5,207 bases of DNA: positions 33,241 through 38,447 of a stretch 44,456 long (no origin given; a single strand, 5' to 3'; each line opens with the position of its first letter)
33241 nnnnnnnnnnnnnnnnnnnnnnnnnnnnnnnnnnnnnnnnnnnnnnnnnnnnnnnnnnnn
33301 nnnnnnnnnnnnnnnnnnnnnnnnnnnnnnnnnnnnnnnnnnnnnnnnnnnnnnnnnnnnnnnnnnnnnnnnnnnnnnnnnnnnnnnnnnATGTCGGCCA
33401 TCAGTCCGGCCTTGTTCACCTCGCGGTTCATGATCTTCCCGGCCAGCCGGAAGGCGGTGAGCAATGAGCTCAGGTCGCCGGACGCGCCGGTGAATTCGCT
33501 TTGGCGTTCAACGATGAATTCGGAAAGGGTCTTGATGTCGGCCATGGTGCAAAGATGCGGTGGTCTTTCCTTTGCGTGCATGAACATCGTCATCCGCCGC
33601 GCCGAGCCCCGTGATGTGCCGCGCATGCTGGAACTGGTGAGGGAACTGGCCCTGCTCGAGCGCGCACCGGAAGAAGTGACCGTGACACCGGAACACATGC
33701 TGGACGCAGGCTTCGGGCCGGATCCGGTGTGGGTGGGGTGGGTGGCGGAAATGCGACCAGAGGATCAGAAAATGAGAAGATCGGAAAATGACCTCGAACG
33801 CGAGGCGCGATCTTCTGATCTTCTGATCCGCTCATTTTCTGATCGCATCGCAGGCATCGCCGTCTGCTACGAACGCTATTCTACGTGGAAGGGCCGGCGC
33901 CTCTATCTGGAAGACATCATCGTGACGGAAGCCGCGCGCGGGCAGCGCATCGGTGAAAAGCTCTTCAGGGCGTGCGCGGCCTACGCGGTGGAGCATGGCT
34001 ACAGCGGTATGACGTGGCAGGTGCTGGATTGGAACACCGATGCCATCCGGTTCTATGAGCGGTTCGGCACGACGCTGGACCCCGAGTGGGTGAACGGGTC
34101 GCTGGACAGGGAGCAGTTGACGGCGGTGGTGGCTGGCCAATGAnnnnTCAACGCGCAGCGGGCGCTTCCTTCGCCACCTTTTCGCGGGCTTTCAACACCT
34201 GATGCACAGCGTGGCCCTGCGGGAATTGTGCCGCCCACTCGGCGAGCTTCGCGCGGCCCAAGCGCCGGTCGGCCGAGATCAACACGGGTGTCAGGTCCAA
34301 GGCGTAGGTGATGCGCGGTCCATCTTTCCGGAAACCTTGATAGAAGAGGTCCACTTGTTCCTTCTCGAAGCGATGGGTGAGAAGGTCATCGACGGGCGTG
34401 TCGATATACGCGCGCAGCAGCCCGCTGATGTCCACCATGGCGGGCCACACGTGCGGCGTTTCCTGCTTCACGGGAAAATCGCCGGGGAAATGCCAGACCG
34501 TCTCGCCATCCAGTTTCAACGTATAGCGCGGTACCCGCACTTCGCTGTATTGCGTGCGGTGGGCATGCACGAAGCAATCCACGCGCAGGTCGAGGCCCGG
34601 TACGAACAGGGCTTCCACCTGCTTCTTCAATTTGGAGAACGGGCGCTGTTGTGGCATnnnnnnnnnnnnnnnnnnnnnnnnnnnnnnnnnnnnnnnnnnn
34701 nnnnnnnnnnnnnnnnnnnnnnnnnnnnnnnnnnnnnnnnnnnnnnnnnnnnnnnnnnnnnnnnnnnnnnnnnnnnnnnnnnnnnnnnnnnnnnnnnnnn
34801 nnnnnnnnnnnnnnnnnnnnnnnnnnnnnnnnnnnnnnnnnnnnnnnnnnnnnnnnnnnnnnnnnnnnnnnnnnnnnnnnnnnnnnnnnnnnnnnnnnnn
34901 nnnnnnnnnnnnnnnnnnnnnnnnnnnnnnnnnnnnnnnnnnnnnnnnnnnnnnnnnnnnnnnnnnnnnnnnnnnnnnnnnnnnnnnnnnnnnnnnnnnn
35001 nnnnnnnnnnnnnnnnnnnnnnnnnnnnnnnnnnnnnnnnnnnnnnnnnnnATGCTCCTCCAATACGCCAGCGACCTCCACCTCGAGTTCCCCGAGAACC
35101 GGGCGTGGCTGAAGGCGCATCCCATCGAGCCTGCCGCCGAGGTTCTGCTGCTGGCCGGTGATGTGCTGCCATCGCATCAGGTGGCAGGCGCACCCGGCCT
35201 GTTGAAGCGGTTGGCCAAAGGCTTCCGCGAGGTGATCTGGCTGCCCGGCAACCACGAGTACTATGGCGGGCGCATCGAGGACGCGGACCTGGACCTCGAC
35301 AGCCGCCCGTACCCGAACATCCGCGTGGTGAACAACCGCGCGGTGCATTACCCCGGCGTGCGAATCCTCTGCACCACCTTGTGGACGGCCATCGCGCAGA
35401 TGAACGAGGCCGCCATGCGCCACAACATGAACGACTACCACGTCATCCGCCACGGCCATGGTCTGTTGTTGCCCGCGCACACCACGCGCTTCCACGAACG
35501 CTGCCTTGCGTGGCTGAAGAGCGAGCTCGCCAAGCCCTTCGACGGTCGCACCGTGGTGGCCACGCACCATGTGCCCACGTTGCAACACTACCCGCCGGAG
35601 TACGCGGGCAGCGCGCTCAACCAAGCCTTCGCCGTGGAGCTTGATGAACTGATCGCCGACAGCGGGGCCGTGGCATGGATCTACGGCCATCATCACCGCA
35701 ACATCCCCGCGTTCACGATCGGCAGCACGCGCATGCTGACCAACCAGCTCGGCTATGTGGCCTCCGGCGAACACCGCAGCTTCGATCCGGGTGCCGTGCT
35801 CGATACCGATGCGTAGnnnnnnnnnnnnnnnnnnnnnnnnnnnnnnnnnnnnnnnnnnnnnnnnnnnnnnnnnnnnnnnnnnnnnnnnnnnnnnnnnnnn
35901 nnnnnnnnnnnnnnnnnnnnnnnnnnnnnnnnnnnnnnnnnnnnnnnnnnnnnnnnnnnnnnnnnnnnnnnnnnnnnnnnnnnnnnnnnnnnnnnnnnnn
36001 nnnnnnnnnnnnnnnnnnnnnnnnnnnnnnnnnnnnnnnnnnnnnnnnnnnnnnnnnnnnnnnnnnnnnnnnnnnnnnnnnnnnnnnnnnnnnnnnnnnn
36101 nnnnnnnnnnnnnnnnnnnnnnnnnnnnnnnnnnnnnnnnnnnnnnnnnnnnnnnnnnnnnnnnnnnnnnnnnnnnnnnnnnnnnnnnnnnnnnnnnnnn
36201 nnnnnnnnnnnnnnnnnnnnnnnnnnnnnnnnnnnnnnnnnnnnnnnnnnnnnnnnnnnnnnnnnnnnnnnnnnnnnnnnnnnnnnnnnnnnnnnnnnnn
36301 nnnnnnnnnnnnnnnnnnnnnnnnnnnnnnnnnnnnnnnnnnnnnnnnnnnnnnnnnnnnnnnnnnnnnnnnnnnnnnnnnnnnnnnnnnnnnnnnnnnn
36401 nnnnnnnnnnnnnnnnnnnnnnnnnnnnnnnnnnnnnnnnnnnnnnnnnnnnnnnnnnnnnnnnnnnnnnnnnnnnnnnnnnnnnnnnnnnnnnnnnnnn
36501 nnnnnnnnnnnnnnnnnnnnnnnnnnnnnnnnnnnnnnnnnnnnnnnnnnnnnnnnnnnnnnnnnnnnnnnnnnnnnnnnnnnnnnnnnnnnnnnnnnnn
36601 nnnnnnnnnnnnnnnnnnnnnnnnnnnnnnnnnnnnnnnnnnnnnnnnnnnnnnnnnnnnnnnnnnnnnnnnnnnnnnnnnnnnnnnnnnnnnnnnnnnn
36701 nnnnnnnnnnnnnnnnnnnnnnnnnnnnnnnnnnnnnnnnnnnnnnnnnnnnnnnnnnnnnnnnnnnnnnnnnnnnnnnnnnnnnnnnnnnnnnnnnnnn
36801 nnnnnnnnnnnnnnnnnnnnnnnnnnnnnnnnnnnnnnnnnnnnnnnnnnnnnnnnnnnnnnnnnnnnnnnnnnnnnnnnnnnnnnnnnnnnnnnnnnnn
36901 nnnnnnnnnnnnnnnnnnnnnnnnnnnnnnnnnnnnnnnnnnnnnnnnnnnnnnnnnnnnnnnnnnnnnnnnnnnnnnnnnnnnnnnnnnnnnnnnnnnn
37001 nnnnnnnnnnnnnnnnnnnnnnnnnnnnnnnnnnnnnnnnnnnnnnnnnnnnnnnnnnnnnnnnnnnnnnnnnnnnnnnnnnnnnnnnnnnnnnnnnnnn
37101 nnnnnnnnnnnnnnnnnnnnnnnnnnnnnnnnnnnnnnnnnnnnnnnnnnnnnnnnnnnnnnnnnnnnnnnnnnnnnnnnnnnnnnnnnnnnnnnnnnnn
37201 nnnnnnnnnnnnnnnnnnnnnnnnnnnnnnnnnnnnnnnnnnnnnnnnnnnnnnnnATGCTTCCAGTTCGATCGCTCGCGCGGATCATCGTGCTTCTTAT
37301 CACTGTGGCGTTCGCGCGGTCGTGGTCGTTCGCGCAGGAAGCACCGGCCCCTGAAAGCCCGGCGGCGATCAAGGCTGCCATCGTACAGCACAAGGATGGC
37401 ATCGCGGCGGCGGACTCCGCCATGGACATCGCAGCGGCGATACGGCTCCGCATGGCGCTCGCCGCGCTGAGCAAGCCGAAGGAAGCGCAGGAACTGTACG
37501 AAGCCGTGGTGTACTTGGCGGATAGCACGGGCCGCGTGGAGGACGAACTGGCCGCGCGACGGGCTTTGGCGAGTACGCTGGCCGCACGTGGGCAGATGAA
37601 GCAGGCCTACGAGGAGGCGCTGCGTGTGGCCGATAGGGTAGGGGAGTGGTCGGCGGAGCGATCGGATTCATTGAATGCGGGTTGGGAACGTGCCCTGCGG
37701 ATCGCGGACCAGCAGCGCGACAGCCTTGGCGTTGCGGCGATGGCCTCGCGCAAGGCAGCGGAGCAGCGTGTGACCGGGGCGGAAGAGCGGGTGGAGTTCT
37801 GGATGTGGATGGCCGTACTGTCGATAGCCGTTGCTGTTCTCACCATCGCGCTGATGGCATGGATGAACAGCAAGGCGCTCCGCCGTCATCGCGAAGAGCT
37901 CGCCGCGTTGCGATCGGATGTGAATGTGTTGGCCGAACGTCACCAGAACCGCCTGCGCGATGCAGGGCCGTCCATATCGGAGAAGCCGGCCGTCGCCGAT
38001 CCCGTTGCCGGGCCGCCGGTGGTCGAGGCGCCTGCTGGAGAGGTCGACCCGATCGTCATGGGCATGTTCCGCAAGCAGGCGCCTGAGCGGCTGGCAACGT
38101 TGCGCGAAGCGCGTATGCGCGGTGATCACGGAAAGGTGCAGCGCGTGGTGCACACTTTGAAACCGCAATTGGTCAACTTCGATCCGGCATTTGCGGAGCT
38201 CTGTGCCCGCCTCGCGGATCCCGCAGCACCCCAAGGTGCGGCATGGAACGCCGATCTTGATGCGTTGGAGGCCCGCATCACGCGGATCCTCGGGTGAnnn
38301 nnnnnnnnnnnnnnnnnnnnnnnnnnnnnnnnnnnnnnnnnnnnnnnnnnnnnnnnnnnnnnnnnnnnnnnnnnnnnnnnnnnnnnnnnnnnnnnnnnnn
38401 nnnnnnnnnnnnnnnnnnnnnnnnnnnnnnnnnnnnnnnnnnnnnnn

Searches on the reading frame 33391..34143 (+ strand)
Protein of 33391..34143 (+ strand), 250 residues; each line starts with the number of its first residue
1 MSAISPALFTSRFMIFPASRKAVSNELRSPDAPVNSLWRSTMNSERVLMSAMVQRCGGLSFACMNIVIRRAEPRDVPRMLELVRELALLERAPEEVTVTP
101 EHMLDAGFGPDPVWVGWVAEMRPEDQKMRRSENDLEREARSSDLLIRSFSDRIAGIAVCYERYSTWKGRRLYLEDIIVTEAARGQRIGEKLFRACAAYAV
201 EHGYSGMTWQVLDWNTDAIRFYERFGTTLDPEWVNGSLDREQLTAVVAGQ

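Call 22: search_protein_families(library=pfam, proteins=[window:33391-34143:+])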
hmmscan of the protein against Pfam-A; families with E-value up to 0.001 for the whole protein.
window:33391-34143:+ (250 aa): 4 families
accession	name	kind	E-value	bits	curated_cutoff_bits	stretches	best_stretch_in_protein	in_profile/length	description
PF00583.31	Acetyltransf_1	-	6.5e-17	62.3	20.7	1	129-226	21-115/116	Acetyltransferase (GNAT) family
PF13508.13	Acetyltransf_7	-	1.5e-09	38.5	27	1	151-226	12-81/84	Acetyltransferase (GNAT) domain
PF13673.13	Acetyltransf_10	-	3.6e-05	24.2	23.6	1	146-226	35-106/128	Acetyltransferase (GNAT) domain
PF14542.12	Acetyltransf_CG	-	0.00095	19.7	30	0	160-204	14-58/80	GCN5-related N-acetyl-transferase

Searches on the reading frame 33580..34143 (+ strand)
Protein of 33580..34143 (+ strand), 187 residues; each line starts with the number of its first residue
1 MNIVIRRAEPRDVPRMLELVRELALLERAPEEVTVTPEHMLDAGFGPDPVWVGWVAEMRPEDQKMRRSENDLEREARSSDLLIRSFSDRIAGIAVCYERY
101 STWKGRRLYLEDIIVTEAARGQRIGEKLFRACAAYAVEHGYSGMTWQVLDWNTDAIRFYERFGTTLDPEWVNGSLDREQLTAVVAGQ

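Call 47: find_homologous_proteins(query=window:33580-34143:+, max_evalue=1e-20)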
Query window:33580-34143:+ (187 aa): 7663 proteins with E <= 1e-20 among 8000 candidates; the best 120 are listed.
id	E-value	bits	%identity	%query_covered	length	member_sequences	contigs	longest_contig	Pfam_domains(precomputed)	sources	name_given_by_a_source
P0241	6.9e-119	412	98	100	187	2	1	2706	PF13673.14,PF13508.14,PF00583.32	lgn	-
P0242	8.3e-82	291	71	99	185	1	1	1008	PF13508.14,PF00583.32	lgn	-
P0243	2.3e-80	287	71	99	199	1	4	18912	PF13508.14,PF00583.32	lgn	-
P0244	3.2e-79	283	71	99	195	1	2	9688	PF13673.14,PF13508.14,PF14542.13,PF00583.32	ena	-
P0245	6.5e-79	282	70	100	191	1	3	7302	PF13673.14,PF13508.14,PF08445.17,PF00583.32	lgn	-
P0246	1.3e-77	278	70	100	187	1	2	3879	PF13508.14,PF00583.32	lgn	-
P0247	1.6e-77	277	67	99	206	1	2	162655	PF13673.14,PF13508.14,PF14542.13,PF00583.32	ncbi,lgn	-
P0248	7.1e-77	275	70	99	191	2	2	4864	PF13508.14,PF00583.32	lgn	-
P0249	1.1e-75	271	70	99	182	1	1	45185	PF13508.14,PF00583.32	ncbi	-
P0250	4.1e-75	270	67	98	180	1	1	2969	PF13508.14,PF00583.32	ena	-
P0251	7.9e-75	269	66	100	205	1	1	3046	PF13508.14,PF00583.32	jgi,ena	-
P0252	1.5e-74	268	68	99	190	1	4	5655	PF13508.14,PF00583.32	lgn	-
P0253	2.8e-74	267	70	96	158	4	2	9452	PF13508.14,PF00583.32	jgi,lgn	jgi:GNAT superfamily N-acetyltransferase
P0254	6.4e-74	266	70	100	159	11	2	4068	PF13673.14,PF13508.14,PF00583.32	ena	-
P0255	3.6e-73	263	66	98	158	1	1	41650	PF13673.14,PF13508.14,PF00583.32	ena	-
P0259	4.9e-73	263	67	99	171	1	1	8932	PF13508.14,PF00583.32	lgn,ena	-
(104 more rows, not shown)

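Call 63: find_encoding_contigs(protein=P0252, flank=3000, max_places=2)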
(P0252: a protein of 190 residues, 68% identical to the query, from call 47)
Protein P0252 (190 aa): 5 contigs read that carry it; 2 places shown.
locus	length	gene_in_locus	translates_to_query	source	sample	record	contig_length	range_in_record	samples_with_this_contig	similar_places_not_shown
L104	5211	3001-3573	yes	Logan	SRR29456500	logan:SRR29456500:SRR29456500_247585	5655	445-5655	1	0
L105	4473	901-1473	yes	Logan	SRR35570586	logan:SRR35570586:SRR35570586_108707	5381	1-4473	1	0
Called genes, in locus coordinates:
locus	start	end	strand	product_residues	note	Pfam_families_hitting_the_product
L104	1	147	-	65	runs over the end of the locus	-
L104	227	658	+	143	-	-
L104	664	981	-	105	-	PF05016:ParE_toxin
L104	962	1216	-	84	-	PF03693:ParD_antitoxin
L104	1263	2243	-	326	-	PF00316:FBPase, PF18913:FBPase_C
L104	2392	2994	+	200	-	PF17761:DUF1016_N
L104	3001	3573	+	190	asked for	PF00583:Acetyltransf_1, PF13508:Acetyltransf_7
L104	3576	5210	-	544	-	?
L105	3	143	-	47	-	?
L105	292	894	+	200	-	PF17761:DUF1016_N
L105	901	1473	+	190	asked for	PF00583:Acetyltransf_1, PF13508:Acetyltransf_7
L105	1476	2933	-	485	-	PF00400:WD40 (faint), PF12768:Rax2 (faint), PF17164:DUF5122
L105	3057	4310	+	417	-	PF00696:AA_kinase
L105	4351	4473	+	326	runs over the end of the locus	-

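Call 64: find_encoding_contigs(protein=P0259, flank=3000, max_places=2)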
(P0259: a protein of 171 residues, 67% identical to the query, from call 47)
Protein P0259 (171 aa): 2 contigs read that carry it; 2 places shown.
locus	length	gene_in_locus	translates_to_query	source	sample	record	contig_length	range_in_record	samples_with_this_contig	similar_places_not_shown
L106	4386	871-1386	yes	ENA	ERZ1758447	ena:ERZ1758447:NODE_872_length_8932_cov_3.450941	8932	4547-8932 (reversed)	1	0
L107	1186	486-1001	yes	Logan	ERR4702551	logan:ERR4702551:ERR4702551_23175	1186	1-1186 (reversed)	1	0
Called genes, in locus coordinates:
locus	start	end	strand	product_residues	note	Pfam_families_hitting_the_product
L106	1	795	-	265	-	?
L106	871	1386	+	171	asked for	PF00583:Acetyltransf_1, PF13508:Acetyltransf_7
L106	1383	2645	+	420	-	PF00696:AA_kinase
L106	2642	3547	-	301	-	PF03009:GDPD, PF13653:GDPD_2 (faint)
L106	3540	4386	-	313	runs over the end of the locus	PF00389:2-Hacid_dh, PF03807:F420_oxidored (faint), PF02826:2-Hacid_dh_C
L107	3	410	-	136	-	?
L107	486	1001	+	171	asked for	PF00583:Acetyltransf_1, PF13508:Acetyltransf_7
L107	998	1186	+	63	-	?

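Call 65: find_encoding_contigs(protein=P0254, flank=3000, max_places=2)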
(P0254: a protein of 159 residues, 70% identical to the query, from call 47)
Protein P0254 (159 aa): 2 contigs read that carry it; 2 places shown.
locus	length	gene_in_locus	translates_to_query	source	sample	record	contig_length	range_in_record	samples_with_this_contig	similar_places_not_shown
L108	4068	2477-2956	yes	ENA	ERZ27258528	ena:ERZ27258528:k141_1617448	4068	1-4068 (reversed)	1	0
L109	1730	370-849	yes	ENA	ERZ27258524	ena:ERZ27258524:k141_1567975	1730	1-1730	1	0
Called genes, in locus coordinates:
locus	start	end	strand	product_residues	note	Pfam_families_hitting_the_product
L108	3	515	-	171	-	?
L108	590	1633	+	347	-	PF17761:DUF1016_N, PF06250:YhcG_C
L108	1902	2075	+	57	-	-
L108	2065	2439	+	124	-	PF01850:PIN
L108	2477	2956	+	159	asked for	PF00583:Acetyltransf_1, PF13673:Acetyltransf_10 (weak), PF13508:Acetyltransf_7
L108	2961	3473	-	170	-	PF25753:SF0329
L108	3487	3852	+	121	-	-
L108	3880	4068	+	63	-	?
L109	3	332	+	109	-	?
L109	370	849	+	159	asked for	PF00583:Acetyltransf_1, PF13673:Acetyltransf_10 (weak), PF13508:Acetyltransf_7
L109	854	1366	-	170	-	PF25753:SF0329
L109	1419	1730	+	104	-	?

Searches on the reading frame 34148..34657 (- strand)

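Call 22: search_protein_families(library=pfam, proteins=[window:34148-34657:-])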
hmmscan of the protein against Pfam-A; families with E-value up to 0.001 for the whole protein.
window:34148-34657:- (169 aa): 1 family
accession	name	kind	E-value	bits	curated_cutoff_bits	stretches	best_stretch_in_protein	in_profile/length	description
PF25753.1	SF0329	-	3.5e-10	40.7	27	1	7-59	2-52/165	SF0329 protein family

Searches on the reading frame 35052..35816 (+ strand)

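Call 22: search_protein_families(library=pfam, proteins=[window:35052-35816:+])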
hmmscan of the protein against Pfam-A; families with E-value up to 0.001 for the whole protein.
window:35052-35816:+ (254 aa): 2 families
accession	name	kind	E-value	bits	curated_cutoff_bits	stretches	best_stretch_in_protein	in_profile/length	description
PF00149.33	Metallophos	-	7.7e-13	49.7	21.5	1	7-216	7-190/191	Calcineurin-like phosphoesterase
PF12850.12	Metallophos_2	-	6.2e-05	23.5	27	0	1-136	1-115/154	Calcineurin-like phosphoesterase superfamily domain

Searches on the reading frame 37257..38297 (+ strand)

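Call 70: search_protein_families(library=pfam, proteins=[window:37257-38297:+], max_evalue=0.00001)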
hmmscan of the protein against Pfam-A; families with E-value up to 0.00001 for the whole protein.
window:37257-38297:+ (346 aa): 1 family
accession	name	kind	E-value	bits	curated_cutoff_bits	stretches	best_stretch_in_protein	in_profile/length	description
PF01627.28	Hpt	-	3.1e-07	31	24.6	1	268-343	3-80/84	Hpt domain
